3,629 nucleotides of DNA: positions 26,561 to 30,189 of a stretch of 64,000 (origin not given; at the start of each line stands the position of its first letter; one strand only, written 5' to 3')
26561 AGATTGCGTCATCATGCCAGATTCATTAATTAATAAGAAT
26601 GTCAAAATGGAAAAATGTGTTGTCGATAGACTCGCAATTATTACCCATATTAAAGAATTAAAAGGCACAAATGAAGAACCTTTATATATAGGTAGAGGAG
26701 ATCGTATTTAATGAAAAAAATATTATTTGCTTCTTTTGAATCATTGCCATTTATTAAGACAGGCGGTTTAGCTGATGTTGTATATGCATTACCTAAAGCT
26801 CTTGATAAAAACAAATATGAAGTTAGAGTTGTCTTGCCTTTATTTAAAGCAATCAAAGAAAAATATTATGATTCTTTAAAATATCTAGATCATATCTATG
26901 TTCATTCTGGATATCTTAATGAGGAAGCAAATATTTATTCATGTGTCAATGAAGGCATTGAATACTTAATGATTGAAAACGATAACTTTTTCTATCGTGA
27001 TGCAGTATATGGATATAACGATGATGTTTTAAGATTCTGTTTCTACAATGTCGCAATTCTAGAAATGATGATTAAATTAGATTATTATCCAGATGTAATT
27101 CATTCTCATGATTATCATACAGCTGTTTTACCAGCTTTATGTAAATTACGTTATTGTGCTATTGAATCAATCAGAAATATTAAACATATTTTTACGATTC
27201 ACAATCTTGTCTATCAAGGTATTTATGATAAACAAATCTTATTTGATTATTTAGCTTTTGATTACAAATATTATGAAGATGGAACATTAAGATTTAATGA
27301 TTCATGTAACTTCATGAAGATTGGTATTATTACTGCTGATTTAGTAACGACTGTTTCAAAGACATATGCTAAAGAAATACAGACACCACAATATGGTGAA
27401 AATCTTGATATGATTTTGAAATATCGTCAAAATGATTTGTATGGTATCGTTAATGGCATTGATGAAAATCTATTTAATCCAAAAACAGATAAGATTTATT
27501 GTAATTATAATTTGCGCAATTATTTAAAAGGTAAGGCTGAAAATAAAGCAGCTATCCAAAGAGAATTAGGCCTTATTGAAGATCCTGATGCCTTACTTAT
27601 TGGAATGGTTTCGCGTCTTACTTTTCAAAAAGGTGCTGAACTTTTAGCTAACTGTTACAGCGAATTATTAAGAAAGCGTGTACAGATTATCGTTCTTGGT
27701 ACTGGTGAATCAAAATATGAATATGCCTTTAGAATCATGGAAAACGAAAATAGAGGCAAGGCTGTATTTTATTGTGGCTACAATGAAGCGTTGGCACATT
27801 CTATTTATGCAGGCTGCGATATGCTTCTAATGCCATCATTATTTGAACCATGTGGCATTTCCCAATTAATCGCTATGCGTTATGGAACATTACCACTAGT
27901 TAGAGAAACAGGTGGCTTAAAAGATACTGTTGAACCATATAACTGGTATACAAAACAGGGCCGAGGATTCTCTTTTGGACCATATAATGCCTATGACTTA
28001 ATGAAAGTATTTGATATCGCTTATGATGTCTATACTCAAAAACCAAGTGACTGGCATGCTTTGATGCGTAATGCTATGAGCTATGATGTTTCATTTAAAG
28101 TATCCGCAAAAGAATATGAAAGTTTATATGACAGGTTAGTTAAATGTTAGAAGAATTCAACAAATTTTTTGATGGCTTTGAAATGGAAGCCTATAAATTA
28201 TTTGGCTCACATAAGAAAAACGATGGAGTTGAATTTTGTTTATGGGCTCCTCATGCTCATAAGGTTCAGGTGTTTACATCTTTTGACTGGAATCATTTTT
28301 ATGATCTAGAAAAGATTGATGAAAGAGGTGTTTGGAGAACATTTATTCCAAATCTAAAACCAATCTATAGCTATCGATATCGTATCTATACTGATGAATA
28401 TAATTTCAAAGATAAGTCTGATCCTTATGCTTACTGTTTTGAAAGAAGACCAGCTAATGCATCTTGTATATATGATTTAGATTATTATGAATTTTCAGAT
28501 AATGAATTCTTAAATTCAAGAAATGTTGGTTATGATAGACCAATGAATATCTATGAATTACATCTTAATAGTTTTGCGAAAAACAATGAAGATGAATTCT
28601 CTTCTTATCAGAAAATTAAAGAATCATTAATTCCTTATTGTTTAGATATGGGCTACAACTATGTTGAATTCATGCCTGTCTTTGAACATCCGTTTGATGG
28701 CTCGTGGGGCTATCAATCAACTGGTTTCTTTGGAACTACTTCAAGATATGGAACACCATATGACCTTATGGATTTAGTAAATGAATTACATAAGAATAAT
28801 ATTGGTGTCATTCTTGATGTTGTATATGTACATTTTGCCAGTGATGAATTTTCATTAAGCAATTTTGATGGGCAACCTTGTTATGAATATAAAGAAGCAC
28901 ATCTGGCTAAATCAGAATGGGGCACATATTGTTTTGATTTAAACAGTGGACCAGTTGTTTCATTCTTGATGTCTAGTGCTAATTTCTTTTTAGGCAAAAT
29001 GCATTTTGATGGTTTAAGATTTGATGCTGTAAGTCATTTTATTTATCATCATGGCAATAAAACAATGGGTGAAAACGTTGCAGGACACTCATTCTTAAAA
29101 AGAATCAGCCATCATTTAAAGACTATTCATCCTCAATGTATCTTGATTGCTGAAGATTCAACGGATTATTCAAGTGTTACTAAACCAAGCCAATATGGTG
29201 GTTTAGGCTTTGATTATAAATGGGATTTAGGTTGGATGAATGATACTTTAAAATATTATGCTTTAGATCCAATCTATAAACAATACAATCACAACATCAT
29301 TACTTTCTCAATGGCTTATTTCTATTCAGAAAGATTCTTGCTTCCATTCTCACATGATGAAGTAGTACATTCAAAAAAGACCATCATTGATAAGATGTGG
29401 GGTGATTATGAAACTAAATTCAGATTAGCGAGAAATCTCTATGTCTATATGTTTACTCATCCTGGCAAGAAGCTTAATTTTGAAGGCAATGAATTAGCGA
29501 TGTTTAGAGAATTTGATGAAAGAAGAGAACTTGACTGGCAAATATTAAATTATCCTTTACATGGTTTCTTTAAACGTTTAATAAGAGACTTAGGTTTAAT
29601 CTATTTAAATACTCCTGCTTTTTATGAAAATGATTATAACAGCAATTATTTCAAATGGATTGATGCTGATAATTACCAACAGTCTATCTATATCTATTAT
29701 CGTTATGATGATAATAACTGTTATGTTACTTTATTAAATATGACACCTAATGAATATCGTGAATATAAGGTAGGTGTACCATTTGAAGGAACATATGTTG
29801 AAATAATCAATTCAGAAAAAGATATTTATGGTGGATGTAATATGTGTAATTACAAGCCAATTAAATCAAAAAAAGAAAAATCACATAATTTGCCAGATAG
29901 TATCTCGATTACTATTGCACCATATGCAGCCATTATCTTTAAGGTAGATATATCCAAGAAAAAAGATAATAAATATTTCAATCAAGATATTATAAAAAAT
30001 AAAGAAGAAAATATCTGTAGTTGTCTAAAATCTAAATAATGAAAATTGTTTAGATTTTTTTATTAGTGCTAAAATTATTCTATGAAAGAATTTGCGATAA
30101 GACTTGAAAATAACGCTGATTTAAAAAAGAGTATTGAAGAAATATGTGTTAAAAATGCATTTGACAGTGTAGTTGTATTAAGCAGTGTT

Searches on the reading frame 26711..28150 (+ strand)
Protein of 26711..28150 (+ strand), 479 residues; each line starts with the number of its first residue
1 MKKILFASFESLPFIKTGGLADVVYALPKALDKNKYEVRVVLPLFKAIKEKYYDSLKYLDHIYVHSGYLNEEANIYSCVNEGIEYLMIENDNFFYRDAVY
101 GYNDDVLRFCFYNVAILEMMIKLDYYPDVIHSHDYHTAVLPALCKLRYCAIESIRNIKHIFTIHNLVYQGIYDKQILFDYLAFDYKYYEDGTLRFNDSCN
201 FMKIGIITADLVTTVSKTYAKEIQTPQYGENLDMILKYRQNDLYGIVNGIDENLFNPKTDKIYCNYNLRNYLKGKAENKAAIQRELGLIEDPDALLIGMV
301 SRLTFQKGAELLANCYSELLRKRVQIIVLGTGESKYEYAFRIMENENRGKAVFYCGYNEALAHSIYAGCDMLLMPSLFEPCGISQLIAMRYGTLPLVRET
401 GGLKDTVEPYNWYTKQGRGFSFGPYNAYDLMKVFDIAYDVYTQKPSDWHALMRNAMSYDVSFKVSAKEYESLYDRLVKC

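Call 57: search_protein_families(library=pfam, proteins=[window:26711-28150:+], max_evalue=0.00001)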
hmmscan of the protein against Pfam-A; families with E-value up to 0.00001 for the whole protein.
window:26711-28150:+ (479 aa): 4 families
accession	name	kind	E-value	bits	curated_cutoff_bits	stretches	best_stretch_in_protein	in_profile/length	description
PF08323.17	Glyco_transf_5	-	1.5e-72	244.6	22.7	1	3-237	1-238/239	Starch synthase catalytic domain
PF00534.26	Glycos_transf_1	-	1.2e-14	54.7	26.4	1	292-432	13-150/172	Glycosyl transferases group 1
PF13692.12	Glyco_trans_1_4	-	2.1e-11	44.7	27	1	296-409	3-117/142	Glycosyl transferases group 1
PF13439.12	Glyco_transf_4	-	1.2e-08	35.6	28.5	1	18-225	2-150/170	Glycosyltransferase Family 4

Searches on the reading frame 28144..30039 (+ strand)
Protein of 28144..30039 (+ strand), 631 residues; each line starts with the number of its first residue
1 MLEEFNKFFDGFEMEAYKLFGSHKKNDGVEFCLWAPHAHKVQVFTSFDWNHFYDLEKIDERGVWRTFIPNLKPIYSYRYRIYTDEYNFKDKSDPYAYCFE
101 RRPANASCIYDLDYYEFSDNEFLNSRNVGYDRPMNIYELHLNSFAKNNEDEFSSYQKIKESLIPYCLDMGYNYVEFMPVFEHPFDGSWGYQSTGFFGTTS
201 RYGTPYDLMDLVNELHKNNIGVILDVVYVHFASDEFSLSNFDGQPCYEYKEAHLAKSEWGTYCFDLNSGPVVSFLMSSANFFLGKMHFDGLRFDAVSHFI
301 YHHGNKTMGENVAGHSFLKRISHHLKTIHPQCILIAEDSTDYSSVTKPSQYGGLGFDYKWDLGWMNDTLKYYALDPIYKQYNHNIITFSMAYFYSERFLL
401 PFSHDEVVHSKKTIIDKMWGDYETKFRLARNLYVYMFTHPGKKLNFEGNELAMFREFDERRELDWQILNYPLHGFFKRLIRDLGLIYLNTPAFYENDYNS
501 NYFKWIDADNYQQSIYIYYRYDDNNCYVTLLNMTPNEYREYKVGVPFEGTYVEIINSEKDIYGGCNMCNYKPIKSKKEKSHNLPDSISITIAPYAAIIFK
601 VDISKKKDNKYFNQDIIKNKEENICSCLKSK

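Call 44: find_encoding_contigs(protein=window:28144-30039:+, flank=10000, max_places=1)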
Protein window:28144-30039:+ (631 aa): no gene with exactly this product is on record in the collection.

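Call 57: search_protein_families(library=pfam, proteins=[window:28144-30039:+], max_evalue=0.00001)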
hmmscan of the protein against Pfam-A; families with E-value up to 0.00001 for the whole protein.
window:28144-30039:+ (631 aa): 4 families
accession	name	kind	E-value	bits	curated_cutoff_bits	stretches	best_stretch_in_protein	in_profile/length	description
PF02806.24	Alpha-amylase_C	-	1.8e-18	67.1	21.2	1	505-601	1-94/95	Alpha amylase, C-terminal all-beta domain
PF00128.31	Alpha-amylase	-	9.6e-14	51.9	22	1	142-234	5-95/446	Alpha amylase, catalytic domain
PF02922.24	CBM_48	-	1.2e-12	48.4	22.4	1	20-96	2-83/83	Carbohydrate-binding module 48 (Isoamylase N-terminal domain)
PF22019.2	GlgB_N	-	2.7e-08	34.3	27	1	4-95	4-94/94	alpha-1,4-glucan branching enzyme GlgB, N-terminal domain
